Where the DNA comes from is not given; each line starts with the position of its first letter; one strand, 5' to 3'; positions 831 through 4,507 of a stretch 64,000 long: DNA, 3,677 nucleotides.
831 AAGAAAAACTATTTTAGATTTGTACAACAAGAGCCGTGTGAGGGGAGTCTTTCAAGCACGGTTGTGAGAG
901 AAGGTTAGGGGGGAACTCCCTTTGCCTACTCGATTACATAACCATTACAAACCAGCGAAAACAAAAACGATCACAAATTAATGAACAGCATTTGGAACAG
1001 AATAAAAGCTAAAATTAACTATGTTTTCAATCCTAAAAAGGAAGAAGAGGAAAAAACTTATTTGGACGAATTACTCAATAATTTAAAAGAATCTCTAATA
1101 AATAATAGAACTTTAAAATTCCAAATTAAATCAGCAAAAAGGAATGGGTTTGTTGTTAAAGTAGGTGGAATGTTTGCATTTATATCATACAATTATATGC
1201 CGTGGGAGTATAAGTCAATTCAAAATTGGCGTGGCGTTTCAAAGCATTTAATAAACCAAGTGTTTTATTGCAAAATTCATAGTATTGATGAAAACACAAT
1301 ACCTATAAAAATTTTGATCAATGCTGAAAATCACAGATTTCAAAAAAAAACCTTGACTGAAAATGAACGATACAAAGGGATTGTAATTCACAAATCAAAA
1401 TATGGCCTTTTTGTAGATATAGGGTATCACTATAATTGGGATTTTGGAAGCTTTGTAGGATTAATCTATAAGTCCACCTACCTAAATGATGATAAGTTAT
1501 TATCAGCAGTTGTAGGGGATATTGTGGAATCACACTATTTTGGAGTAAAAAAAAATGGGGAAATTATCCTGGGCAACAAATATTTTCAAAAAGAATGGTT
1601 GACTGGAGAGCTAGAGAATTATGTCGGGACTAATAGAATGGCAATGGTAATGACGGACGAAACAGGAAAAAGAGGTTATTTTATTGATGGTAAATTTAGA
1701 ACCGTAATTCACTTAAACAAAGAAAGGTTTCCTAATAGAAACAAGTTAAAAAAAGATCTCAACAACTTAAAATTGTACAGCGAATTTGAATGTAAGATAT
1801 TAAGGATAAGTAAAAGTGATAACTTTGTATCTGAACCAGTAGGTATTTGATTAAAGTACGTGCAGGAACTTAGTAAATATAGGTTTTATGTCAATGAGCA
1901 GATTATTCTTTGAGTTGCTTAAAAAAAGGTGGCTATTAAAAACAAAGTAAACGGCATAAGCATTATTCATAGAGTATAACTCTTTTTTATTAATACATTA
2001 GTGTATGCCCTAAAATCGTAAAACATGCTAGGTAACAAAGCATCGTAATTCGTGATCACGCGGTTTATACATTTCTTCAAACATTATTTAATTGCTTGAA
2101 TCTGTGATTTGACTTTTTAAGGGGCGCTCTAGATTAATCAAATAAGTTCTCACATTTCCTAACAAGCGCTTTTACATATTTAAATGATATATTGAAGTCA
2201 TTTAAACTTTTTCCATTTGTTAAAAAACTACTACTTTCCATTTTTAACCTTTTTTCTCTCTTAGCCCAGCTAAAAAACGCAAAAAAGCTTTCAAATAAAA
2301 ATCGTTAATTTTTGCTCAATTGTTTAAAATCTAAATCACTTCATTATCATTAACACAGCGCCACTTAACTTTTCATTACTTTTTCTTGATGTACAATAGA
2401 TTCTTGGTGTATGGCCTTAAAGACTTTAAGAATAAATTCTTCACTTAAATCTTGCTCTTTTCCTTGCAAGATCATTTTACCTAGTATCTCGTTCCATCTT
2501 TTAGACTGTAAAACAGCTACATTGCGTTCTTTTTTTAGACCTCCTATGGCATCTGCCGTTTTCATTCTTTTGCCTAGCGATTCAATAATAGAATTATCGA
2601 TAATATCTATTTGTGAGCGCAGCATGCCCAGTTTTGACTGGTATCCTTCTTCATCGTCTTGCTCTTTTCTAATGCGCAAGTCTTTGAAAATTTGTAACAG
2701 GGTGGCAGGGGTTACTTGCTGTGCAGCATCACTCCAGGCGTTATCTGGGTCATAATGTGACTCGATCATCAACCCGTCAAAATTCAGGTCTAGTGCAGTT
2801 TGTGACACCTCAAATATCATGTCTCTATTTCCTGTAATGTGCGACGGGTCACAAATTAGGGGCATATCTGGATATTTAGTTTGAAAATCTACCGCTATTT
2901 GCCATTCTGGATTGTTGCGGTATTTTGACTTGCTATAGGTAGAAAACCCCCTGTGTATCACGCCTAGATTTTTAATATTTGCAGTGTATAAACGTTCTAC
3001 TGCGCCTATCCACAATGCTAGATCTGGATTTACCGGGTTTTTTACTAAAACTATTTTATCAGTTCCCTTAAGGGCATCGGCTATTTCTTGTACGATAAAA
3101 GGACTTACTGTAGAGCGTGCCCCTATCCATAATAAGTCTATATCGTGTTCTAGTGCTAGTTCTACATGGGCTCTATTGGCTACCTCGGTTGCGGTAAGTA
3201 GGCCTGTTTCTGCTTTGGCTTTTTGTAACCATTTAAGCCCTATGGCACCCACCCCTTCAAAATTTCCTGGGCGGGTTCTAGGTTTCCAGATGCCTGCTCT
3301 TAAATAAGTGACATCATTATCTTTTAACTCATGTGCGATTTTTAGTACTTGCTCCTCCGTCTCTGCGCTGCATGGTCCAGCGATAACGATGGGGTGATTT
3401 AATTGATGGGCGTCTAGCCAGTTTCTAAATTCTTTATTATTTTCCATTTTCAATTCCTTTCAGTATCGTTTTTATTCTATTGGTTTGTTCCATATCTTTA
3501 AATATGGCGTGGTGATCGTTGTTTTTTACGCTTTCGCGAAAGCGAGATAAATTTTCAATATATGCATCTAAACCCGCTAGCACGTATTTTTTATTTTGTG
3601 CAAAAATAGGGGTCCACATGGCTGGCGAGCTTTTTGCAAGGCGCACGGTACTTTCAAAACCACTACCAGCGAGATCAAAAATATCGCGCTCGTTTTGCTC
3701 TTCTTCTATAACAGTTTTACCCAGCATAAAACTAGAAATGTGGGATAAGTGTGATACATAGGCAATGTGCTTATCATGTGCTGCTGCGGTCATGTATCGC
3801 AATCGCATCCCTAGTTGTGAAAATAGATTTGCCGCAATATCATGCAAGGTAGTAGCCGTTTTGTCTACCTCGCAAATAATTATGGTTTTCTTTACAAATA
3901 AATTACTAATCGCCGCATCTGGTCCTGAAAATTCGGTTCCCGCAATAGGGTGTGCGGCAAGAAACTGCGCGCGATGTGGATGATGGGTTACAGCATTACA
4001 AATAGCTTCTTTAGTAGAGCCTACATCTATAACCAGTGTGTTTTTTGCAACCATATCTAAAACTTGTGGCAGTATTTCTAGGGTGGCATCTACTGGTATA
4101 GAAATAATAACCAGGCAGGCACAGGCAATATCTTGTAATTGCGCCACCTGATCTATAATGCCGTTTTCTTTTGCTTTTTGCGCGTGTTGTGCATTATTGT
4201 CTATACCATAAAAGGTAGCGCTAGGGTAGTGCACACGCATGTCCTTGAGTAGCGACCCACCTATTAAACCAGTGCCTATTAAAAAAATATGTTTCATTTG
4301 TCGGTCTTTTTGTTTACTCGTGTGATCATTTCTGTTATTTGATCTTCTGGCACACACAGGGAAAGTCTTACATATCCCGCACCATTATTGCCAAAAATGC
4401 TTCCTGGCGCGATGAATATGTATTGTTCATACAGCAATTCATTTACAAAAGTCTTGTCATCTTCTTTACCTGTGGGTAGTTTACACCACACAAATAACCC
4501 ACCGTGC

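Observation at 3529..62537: Massively over-represented 16-bp palindrome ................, also embedded in conserved CDSs in all three frames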

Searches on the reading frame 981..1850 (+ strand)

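Call 81: search_protein_families(library=pfam, proteins=[window:981-1850:+], max_evalue=0.0001)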
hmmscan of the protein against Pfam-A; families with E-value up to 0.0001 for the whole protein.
window:981-1850:+ (289 aa): 1 family
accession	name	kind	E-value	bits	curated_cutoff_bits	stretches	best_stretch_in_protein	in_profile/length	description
PF00575.29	S1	-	2e-06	28.5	22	0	126-149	3-26/74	S1 RNA binding domain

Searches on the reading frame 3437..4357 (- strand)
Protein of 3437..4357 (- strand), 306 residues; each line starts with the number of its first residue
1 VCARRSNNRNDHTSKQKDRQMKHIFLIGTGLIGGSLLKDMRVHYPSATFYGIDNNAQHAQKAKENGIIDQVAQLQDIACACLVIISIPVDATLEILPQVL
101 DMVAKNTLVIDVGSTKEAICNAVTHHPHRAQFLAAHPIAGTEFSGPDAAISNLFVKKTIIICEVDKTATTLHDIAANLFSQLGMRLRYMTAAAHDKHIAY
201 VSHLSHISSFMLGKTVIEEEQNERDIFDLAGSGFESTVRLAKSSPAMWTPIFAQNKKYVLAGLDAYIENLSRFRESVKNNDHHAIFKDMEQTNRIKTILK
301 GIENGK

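Call 6: search_protein_families(library=pfam, proteins=[window:3437-4357:-])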
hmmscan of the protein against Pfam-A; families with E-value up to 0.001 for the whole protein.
window:3437-4357:- (306 aa): 3 families
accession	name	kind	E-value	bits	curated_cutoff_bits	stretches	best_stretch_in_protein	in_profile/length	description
PF02153.23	PDH_N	-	3.9e-32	111.3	26.5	1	39-186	4-152/154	Prephenate dehydrogenase, nucleotide-binding domain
PF20463.3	PDH_C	-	3e-24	85.7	22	1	191-290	2-101/102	Prephenate dehydrogenase, dimerization domain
PF03446.21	NAD_binding_2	-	8.7e-05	23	21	0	24-126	2-106/161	NAD binding domain of 6-phosphogluconate dehydrogenase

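Call 16: search_solved_structures(query=window:3437-4357:-, show_alignments=2)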
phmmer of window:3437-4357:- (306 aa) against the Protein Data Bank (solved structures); distinct sequences matched with E-value up to 0.001: 10.
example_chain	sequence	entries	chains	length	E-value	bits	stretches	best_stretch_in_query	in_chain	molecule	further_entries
3ggg_D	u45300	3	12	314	2.1e-37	132.6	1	16-282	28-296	Prephenate dehydrogenase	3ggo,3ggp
2g5c_A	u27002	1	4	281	1.3e-36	129.9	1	21-282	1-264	prephenate dehydrogenase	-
4wji_A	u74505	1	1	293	1.5e-35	126.4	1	20-296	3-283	Putative cyclohexadienyl dehydrogenase and ADH prephenate dehydrogenase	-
3b1f_A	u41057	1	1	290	1.1e-30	110.6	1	21-296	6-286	Putative prephenate dehydrogenase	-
7mqv_A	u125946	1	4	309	6.9e-30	107.9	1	19-283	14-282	Prephenate dehydrogenase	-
5uyy_A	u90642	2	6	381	1e-29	107.3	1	19-284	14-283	Prephenate dehydrogenase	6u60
3dzb_A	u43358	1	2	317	1.1e-29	107.2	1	21-290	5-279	Prephenate dehydrogenase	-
2f1k_A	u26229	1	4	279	6.3e-26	94.9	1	24-294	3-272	prephenate dehydrogenase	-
3ktd_A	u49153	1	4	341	1.5e-16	64.2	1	23-277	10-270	Prephenate dehydrogenase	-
2pv7_A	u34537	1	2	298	3e-06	30.3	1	77-231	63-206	T-protein [Includes: Chorismate mutase (EC 5.4.99.5) (CM) and Prephenate dehydrogenase (EC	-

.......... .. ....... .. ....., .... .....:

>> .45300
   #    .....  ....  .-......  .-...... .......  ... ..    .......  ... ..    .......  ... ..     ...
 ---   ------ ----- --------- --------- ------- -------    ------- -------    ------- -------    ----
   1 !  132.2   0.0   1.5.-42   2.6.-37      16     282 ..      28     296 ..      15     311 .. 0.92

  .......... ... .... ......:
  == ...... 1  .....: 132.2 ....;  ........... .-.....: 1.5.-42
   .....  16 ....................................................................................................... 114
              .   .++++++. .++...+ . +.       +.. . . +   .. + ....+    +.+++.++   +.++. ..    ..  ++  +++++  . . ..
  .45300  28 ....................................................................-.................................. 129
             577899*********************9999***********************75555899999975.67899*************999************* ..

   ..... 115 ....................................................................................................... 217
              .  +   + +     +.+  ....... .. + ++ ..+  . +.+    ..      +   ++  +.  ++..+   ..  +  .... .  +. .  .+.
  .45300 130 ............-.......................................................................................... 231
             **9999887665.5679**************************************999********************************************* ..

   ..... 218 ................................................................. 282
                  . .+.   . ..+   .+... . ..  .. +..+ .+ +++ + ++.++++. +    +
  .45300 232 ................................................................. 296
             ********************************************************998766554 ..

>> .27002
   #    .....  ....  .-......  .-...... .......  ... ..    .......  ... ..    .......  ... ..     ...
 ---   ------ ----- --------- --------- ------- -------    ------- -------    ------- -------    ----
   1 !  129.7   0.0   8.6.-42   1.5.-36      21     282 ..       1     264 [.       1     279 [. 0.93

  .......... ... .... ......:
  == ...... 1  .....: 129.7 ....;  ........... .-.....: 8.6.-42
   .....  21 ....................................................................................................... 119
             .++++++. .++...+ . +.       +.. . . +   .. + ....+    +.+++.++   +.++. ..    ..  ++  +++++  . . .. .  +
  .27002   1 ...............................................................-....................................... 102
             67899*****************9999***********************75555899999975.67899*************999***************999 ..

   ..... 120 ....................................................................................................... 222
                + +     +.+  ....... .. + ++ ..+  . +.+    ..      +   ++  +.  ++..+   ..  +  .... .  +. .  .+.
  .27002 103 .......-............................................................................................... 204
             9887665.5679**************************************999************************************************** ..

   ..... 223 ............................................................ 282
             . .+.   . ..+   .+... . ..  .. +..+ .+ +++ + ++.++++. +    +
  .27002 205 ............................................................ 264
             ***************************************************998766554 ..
